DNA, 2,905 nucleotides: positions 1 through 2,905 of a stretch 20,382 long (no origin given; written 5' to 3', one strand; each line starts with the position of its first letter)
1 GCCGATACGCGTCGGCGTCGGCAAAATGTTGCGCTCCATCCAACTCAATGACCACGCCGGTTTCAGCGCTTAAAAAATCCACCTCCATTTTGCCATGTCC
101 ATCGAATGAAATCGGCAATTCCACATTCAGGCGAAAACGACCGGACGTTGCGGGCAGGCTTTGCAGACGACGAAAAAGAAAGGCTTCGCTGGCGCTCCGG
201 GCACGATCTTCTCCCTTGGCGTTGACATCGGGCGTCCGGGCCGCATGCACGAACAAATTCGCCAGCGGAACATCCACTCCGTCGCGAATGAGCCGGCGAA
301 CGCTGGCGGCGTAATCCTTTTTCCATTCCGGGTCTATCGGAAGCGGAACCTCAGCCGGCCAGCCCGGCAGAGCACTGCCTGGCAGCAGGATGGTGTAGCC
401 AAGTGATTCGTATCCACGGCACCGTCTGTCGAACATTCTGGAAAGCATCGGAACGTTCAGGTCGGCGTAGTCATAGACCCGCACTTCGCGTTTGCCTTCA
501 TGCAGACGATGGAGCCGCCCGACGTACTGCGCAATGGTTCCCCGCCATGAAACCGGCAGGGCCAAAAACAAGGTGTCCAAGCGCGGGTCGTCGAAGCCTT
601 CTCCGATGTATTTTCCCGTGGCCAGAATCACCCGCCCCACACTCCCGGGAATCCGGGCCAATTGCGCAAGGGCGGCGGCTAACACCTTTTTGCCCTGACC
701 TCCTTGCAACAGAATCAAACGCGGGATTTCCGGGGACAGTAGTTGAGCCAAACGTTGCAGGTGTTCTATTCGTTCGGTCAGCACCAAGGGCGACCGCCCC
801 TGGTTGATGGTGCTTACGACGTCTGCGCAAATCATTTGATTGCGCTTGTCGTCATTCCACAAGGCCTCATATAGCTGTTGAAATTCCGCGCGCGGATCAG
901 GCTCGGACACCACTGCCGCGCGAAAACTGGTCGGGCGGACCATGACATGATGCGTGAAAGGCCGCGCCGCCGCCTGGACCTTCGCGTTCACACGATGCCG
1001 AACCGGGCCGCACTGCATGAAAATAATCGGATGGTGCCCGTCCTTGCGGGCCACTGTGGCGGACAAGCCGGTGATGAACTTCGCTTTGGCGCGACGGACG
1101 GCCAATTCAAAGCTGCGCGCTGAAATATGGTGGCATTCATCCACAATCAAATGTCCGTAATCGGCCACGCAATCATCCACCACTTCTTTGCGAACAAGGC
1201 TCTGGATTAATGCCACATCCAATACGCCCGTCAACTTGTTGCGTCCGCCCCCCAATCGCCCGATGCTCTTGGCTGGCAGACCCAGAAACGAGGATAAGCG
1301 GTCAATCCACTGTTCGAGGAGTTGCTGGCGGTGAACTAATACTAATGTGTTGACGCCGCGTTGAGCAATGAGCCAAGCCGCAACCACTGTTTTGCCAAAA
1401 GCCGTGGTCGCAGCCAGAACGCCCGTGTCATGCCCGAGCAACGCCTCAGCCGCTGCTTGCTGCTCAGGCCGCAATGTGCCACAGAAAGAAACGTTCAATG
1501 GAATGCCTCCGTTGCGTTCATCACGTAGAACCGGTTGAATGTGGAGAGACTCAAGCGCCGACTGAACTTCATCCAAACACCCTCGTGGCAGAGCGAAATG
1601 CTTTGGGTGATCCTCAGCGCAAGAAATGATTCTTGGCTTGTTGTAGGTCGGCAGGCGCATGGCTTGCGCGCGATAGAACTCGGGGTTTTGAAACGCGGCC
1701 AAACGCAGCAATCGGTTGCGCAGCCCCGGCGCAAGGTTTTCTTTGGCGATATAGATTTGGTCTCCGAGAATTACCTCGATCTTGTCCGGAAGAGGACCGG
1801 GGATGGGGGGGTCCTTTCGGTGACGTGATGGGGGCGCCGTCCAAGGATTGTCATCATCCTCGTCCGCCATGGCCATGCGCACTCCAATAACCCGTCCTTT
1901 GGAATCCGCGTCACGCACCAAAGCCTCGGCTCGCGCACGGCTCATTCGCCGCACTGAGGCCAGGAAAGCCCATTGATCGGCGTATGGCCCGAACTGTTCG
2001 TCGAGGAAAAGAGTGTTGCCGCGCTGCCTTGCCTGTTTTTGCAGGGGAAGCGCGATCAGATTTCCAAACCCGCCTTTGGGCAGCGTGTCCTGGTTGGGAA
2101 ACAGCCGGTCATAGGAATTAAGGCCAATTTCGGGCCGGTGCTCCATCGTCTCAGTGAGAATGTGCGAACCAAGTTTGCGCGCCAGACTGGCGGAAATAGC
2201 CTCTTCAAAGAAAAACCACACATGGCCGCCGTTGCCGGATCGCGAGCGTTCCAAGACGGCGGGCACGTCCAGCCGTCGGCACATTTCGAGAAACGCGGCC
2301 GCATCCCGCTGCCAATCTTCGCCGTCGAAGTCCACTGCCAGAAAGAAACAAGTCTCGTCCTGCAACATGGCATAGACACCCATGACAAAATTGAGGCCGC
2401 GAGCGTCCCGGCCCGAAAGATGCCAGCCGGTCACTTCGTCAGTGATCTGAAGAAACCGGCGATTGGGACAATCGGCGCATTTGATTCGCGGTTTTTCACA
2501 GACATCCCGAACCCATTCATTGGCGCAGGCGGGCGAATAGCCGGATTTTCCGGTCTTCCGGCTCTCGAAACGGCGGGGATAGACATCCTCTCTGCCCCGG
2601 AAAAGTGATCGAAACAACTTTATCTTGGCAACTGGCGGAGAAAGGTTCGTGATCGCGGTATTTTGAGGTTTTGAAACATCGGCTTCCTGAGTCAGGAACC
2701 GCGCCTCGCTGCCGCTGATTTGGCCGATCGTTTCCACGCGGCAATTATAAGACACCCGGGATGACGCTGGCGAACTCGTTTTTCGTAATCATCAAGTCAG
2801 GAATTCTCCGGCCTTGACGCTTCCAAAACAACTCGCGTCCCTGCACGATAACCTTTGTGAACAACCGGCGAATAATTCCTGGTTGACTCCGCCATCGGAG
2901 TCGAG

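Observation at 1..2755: Single polypeptide combining a zinc ribbon, an AEP-like primase-polymerase domain, an SF2 DEAH helicase and a DUF559 endonuclease-fold domain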

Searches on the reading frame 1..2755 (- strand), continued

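Call 57: find_related_loci(query=A1, collection=genome_contigs, flank=10000)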
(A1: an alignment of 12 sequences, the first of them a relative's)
Query A1 (961 aa) in genome_contigs; peptide patterns used: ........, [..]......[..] (x = any residue, [..] = any of these).
600 stretches matched a pattern (row limit reached: there are more); 569 encode a relative of the query (tblastn E <= 1e-3); the best 80 are kept; 80 distinct loci.
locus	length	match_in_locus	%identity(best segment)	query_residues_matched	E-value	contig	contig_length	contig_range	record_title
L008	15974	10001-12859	84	1-958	0e+0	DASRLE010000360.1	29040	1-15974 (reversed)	MAG TPA_asm: Candidatus Saccharimonadales bacterium isolate SMAG_U10180 k141_700406, whole genome shotgun sequence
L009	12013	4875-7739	83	1-956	0e+0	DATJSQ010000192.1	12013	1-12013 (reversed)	MAG TPA_asm: Verrucomicrobiia bacterium isolate SMAG_U14997 k141_1761830, whole genome shotgun sequence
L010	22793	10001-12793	78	26-956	0e+0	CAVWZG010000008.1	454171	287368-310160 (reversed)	MAG: uncultured Verrucomicrobiae bacterium isolate MFD09286.bin.1.251 genome assembly, contig: contig_78217, whole genom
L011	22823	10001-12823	75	13-954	0e+0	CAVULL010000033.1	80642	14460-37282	MAG: uncultured Verrucomicrobiae bacterium isolate MFD06435.bin.2.21 genome assembly, contig: contig_56985, whole genome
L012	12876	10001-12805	71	24-957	0e+0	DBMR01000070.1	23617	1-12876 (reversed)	MAG TPA_asm: Verrucomicrobia subdivision 3 bacterium UBA693 UBA693_contig_3252, whole genome shotgun sequence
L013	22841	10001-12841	72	16-960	0e+0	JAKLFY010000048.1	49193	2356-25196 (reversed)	MAG: Verrucomicrobia bacterium isolate RA.bin27 RA.bin27_48, whole genome shotgun sequence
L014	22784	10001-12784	71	29-954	0e+0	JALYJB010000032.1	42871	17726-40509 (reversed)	MAG: Planctomycetota bacterium isolate HIE bin40 SD1475_NODE_103_length_42871_cov_3.059283, whole genome shotgun sequenc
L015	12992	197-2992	70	23-954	0e+0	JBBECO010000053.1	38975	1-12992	MAG: Vicinamibacterales bacterium isolate LejiaF_68_38 Lejia_F_1510_length_38975_cov_21, whole genome shotgun sequence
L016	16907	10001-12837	75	7-954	0e+0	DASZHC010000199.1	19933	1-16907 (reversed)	MAG TPA_asm: Chthoniobacterales bacterium isolate SMAG_U6565 k141_7059788, whole genome shotgun sequence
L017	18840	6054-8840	70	29-957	0e+0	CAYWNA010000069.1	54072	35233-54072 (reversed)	MAG TPA_asm: uncultured Pirellulaceae bacterium isolate binchicken_co65_467 genome assembly, contig: NODE_2304_length_54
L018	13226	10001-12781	68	28-956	0e+0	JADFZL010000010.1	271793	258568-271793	MAG: Candidatus Riflebacteria bacterium isolate nHGRbin4 nHGR_bin4_NODE_10_length_271793_cov_25.477676, whole genome sho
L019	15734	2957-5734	70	29-954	0e+0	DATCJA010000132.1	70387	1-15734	MAG TPA_asm: Vicinamibacterales bacterium isolate SMAG_U7873 k141_3604959, whole genome shotgun sequence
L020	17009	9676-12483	69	26-961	0e+0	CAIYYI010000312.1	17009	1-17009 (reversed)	MAG: uncultured Verrucomicrobia bacterium isolate Loclat_bin-16082 genome assembly, contig: bin-16082:312/709, whole gen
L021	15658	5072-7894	69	20-957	0e+0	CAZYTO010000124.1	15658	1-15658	MAG TPA_asm: uncultured Thermoanaerobaculia bacterium isolate binchicken_co185_101 genome assembly, contig: NODE_5479_le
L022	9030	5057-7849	70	26-956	0e+0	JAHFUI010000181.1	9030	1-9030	MAG: Acidobacteria bacterium isolate nzgw76 NODE_10822_length_9031_cov_11.185185, whole genome shotgun sequence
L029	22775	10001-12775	69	33-958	0e+0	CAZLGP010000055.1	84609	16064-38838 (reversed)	MAG TPA_asm: uncultured Thermoanaerobaculia bacterium isolate binchicken_co31_43 genome assembly, contig: k141_651188, w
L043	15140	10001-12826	64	29-960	0e+0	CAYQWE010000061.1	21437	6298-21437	MAG TPA_asm: uncultured Brevifollis sp. isolate binchicken_co322_209 genome assembly, contig: NODE_3574_length_21437_cov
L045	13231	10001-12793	65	22-954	0e+0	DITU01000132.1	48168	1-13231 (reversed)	MAG TPA_asm: Verrucomicrobia bacterium UBA6176 UBA6176_contig_59687, whole genome shotgun sequence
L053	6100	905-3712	64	15-951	0e+0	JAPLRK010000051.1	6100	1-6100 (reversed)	MAG: Legionellales bacterium isolate LacPavin_0818_WC45_MAG_44_9 LacPavin_0818_WC45_scaffold_639917, whole genome shotgu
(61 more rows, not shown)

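Call 61: search_protein_families(library=pfam, proteins=[L008:6163-7377:+, L043:8754-9917:+, L012:4088-6847:+, L013:13768-15708:-, L029:13084-14124:-, L013:8687-9673:+, L053:3815-5497:+, L013:7899-8723:+, L014:16415-17470:+, L045:6054-7367:+], max_evalue=0.001)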
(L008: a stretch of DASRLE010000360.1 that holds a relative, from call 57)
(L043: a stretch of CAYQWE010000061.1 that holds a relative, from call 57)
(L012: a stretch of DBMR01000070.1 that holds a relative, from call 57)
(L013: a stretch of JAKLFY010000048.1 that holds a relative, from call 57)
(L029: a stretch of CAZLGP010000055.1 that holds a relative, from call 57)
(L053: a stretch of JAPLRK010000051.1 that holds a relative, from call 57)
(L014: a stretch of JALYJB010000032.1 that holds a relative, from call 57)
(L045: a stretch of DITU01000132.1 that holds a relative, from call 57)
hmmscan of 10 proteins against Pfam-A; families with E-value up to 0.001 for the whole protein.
L008:6163-7377:+ (404 aa): 1 family
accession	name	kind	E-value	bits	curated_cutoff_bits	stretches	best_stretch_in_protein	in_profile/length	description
PF00589.27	Phage_integrase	-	4.9e-21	75.7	27.1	1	216-382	4-171/172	Phage integrase family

L043:8754-9917:+ (387 aa): 2 families
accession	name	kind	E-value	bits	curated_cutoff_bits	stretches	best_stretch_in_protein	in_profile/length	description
PF13635.12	DUF4143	-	3.2e-30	105.4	28.1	1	177-329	4-160/160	Domain of unknown function (DUF4143)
PF13173.12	AAA_14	-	4.7e-17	62.6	27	1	22-137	5-128/129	AAA domain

L012:4088-6847:+ (919 aa): 9 families
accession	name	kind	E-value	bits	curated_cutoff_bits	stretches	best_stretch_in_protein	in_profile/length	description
PF00069.31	Pkinase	-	4.7e-43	147.9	31.7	2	229-342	99-211/263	Protein kinase domain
PF07714.23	PK_Tyr_Ser-Thr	-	1.2e-32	113.7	23.1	1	89-374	2-248/258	Protein tyrosine and serine/threonine kinase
PF14559.12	TPR_19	-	3.2e-08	34.2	25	0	555-597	5-47/68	Tetratricopeptide repeat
PF00515.34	TPR_1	-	6.7e-07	29.3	27.8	0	539-564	6-31/34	Tetratricopeptide repeat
PF13424.12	TPR_12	-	4.6e-06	27.2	30.1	0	533-596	2-66/77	Tetratricopeptide repeat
PF13181.12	TPR_8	-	4.8e-06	26.8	25.7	0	786-815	1-30/34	Tetratricopeptide repeat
PF12330.14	Haspin_kinase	-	7.2e-05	22.4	25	1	211-314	188-286/364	Haspin like kinase domain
PF07719.23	TPR_2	-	0.00054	20.3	27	0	534-565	1-32/34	Tetratricopeptide repeat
PF03109.22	ABC1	-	0.00066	19.3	22.9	0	241-281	180-220/244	ABC1 atypical kinase-like domain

L013:13768-15708:- (646 aa): 17 families
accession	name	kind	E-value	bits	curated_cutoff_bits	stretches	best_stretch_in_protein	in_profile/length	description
PF00005.33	ABC_tran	-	2.1e-47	161.6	25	2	18-180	2-137/137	ABC transporter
PF12848.13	ABC_tran_Xtn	-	2.8e-27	95.1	25.9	1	219-302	1-84/85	ABC transporter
PF13304.12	AAA_21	-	2e-18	68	27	2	419-493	223-303/304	AAA domain, putative AbiEii toxin, Type IV TA system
PF13555.12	AAA_29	-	2.7e-10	40.3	27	1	335-369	16-50/61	P-loop containing region of AAA domain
PF16326.10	ABC_tran_CTD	-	1.5e-09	38.4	32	1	577-635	8-66/69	ABC transporter C-terminal domain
PF02463.25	SMC_N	-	2.9e-09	37.1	40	0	433-496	136-205/220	RecF/RecN/SMC N terminal domain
PF03193.22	RsgA_GTPase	-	1.2e-06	28.9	30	0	341-366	106-131/174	RsgA GTPase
PF13401.12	AAA_22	-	2.6e-05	25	27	0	343-375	7-33/130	AAA domain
PF13476.12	AAA_23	-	3.4e-05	25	27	0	342-366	20-44/201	AAA domain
PF13175.12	AAA_15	-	0.0001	22.5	32.1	0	343-364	25-46/374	AAA ATPase domain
PF01926.29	MMR_HSR1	-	0.00017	22.1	21.9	0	343-364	1-22/113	50S ribosome-binding GTPase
PF13521.12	AAA_28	-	0.00029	21.5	27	0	343-401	1-50/164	AAA domain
PF25199.1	nSTAND_NTPase5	-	0.00055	20.2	34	0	337-368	37-67/145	Novel STAND NTPase 5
PF13479.12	AAA_24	-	0.00067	20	27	0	341-362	2-23/195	AAA domain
PF13604.12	AAA_30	-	0.00068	19.9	27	0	342-486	19-122/191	AAA domain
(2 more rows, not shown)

L029:13084-14124:- (346 aa): 0 families

L013:8687-9673:+ (328 aa): 1 family
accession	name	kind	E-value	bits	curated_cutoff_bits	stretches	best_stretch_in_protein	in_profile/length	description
PF08843.17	AbiEii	-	4.3e-31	109.1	22.5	1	52-286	1-233/238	Nucleotidyl transferase AbiEii toxin, Type IV TA system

L053:3815-5497:+ (560 aa): 2 families
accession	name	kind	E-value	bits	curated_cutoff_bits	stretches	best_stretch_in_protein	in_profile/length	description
PF04326.19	SLFN_AlbA_2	-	3.6e-14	53.7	25.3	1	24-143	1-113/118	Schlafen, AlbA_2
PF13749.12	HATPase_c_4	-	1.4e-10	41.5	26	1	318-398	2-82/89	Putative ATP-dependent DNA helicase recG C-terminal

L013:7899-8723:+ (274 aa): 1 family
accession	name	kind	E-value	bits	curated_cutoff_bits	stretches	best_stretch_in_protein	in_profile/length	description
PF13338.12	AbiEi_4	-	2.8e-05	24.6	25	1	83-130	2-49/49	Transcriptional regulator, AbiEi antitoxin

L014:16415-17470:+ (351 aa): 1 family
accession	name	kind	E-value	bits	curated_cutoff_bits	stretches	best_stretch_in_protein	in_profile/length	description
PF08843.17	AbiEii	-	1.7e-38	133.3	22.5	1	40-335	3-237/238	Nucleotidyl transferase AbiEii toxin, Type IV TA system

L045:6054-7367:+ (437 aa): 1 family
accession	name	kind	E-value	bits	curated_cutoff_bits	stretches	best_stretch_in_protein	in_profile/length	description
PF07394.17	DUF1501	-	2.1e-96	323.9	27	1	56-434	1-389/390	Protein of unknown function (DUF1501)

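Call 76: predict_structure(alignment_id=A1)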
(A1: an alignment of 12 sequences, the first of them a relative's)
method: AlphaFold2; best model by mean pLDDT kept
length: 961 residues; sequences in the alignment: 12
mean_pLDDT: 48.1   pTM: 0.29
mean pLDDT of the five models: 48.1, 44.8, 43.8, 43.8, 37.6
residues with pLDDT >= 90: 1; 70-90: 173; 50-70: 216; < 50: 571
segments of 3 or more residues with pLDDT < 50: 1-136, 180-184, 205-240, 284-308, 348-378, 407-426, 432-474, 476-493, 495-627, 712-714, 728-749, 757-834, 902-908, 959-961
pLDDT, mean of each block of 10 residues (from residue 1): 30 29 38 41 38 33 32 30 30 28 31 33 35 46 69 79 59 55 53 62 41 29 26 34 70 58 66 70 39 31 40 70 59 65 54 35 32 40 58 75 57 35 49 45 43 45 41 46 43 41 27 27 28 31 35 30 31 27 34 26 25 36 48 68 73 68 81 73 68 70 67 54 53 44 46 46 34 35 36 27 30 30 31 52 65 69 81 76 78 79 46 73 81 55 70 67 36
secondary structure, 60 per line:
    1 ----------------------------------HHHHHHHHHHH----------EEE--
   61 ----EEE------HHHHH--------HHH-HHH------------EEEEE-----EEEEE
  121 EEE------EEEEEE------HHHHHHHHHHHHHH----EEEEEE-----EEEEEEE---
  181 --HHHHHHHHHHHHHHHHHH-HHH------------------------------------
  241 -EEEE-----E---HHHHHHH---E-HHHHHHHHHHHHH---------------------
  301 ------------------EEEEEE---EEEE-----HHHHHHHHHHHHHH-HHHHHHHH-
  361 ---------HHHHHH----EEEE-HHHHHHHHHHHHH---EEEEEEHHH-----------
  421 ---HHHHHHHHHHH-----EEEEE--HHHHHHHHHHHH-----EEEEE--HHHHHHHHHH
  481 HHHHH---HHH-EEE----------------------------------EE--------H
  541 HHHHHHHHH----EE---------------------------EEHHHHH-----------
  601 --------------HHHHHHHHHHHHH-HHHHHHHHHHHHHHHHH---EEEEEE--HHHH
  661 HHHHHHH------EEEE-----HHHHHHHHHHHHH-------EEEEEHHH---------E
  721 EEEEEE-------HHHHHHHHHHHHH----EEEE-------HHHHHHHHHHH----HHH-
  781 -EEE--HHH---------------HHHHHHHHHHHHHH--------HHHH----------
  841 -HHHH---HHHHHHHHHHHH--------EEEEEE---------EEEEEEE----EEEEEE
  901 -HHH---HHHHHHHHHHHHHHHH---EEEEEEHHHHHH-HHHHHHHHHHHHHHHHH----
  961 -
elements in order (helices of 4 or more, strands of 3 or more residues): H35-45 E56-58 E65-67 H74-78 E106-110 E116-123 E130-135 H142-155 E160-165 E171-177 H183-200 E242-245 H255-261 H267-279 E319-324 E328-331 H337-350 H352-359 H370-375 E380-383 H385-397 E401-406 H424-434 E440-444 H447-458 E464-468 H471-485 E493-495 H540-549 H585-589 H615-627 H629-645 E649-654 H657-667 E674-677 H683-695 E703-707 E720-726 H734-746 E751-754 H762-772 E782-784 H805-818 H827-830 H842-845 H849-860 E869-874 E884-890 E895-900 H908-923 E927-932 H933-938 H940-956

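Call 96: search_dna_similar(query=P0001, collection=phages, mode=protein, max_rows=12, max_evalue=1e-10)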
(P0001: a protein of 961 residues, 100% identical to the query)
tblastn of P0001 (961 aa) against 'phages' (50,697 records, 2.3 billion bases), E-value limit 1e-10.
Records with a match: 419; places in all: 419; records where one place covers at least 80% of the query: 0.
Best place of each record, by identity: <60% 419.
By first word of the organism name: Vibrio 335; Erwinia 49; Pseudomonas 12; Rhizobium 6; Stenotrophomonas 4; Bacillus 4; Dickeya 4; Aeromonas 1; Rhodobacter 1; Salmonella 1; and 2 more.
By host as written in the record: - 286; Erwinia amylovora 44; Vibrio crassostreae 9; Vibrio parahaemolyticus 5; Pseudomonas aeruginosa 5; Vibrio alginolyticus 4; Stenotrophomonas maltophilia 4; Bacillus cereus 4; and 40 more.
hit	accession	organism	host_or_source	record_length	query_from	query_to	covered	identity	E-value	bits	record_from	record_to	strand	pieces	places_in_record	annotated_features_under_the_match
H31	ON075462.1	Vibrio phage V-YDF132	Vibrio harveyi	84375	353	785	45%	26.6%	4e-21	106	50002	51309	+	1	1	putative DNA helicase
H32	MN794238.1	Vibrio phage VH2_2019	Vibrio natiegens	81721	353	785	45%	26.4%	4e-22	109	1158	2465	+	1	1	hypothetical protein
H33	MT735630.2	Vibrio phage vB_VpS_PG28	Vibrio parahaemolyticus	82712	357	785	45%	26.7%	9e-23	111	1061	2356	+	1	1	putative DNA helicase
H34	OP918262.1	Vibrio phage LV6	Vibrio harveyi LV6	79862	361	784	44%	26.8%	4e-25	119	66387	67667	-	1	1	putative DNA helicase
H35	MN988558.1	Rhizobium phage RHph_Y1_11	Rhizobium phaseoli Y1_11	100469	406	784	39%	29.5%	2e-33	145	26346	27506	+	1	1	ATP-dependent RNA-DNA and DNA-DNA helicase protein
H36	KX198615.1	Vibrio phage vB_VhaS-a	Vibrio harveyi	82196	381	779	42%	27.4%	3e-23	113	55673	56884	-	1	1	hypothetical protein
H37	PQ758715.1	Vibrio phage vB_VibS_KarBoss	Vibrio campbellii S20TG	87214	369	785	43%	26.2%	3e-24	116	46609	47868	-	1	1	hypothetical protein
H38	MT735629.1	Vibrio phage vB_ValS_PJ32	Vibrio alginolyticus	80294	383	780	41%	27.0%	3e-22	109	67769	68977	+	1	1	P-loop containing nucleoside triphosphate hydrolase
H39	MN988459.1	Rhizobium phage RHph_TM16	Rhizobium sp. R693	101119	430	784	37%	29.3%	5e-29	132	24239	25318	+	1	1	ATP-dependent RNA-DNA and DNA-DNA helicase protein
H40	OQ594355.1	Aeromonas phage HJ05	Aeromonas hydrophila AH10 (CCTCC ...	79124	439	781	36%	30.2%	3e-16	90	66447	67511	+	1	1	hypothetical protein (x2)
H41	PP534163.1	Vibrio phage vB_VneS_J26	Vibrio neocaledonicus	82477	400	784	40%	26.9%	3e-19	100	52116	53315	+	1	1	putative DNA helicase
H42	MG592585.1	Vibrio phage 1.215.A._10N.222.54.F7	Vibrio splendidus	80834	383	784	42%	25.6%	1e-22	111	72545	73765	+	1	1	P-loop containing nucleoside triphosphate hydrolase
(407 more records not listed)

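Call 97: get_annotated_region(hit=H2, flank=7000)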
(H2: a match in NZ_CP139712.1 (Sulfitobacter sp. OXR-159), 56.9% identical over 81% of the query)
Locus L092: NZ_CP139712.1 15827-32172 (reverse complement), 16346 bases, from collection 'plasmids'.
description: Sulfitobacter sp. OXR-159 plasmid unnamed05, complete sequence
organism: Sulfitobacter sp. OXR-159 (NCBI taxid 3100174)
taxonomy: Bacteria; Pseudomonadota; Alphaproteobacteria; Rhodobacterales; Roseobacteraceae; Sulfitobacter; Sulfitobacter sp. OXR-159
host: -; source: Bacterial Culture,hydrothermal vent plume; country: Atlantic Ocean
typing (MOB-suite, as given by PLSDB): non-mobilizable; replicon rep_cluster_558
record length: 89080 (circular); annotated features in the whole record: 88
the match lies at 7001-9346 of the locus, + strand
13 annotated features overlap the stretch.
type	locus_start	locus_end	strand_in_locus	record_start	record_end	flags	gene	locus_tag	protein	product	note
CDS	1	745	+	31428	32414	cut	-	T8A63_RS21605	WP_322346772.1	CBASS cGAMP-activated phospholipase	-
CDS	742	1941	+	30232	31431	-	-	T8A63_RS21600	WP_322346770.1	nucleotidyltransferase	-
CDS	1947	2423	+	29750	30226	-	-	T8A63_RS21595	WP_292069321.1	hypothetical protein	-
CDS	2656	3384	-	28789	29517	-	-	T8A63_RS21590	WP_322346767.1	DUF736 family protein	-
CDS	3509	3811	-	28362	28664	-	-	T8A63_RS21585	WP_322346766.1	hypothetical protein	-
CDS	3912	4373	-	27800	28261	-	-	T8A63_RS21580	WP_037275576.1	hypothetical protein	-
CDS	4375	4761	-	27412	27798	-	-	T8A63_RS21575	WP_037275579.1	DUF6878 family protein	-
CDS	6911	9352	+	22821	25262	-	-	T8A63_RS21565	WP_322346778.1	DEAD/DEAH box helicase family protein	-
CDS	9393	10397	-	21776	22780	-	-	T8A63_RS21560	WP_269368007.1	tyrosine-type recombinase/integrase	GO:0015074 - DNA integration [Evidence IEA]; GO:0006310 - DNA recombination [Evidence IEA]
CDS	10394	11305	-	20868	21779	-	-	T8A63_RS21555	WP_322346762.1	tyrosine-type recombinase/integrase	GO:0015074 - DNA integration [Evidence IEA]; GO:0006310 - DNA recombination [Evidence IEA]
CDS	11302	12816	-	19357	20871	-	-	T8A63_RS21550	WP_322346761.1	tyrosine-type recombinase/integrase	GO:0015074 - DNA integration [Evidence IEA]; GO:0006310 - DNA recombination [Evidence IEA]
CDS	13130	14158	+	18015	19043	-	-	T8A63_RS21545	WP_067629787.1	IS110 family transposase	-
CDS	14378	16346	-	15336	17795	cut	-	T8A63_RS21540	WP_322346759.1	strawberry notch-like NTP hydrolase domain-containing protein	-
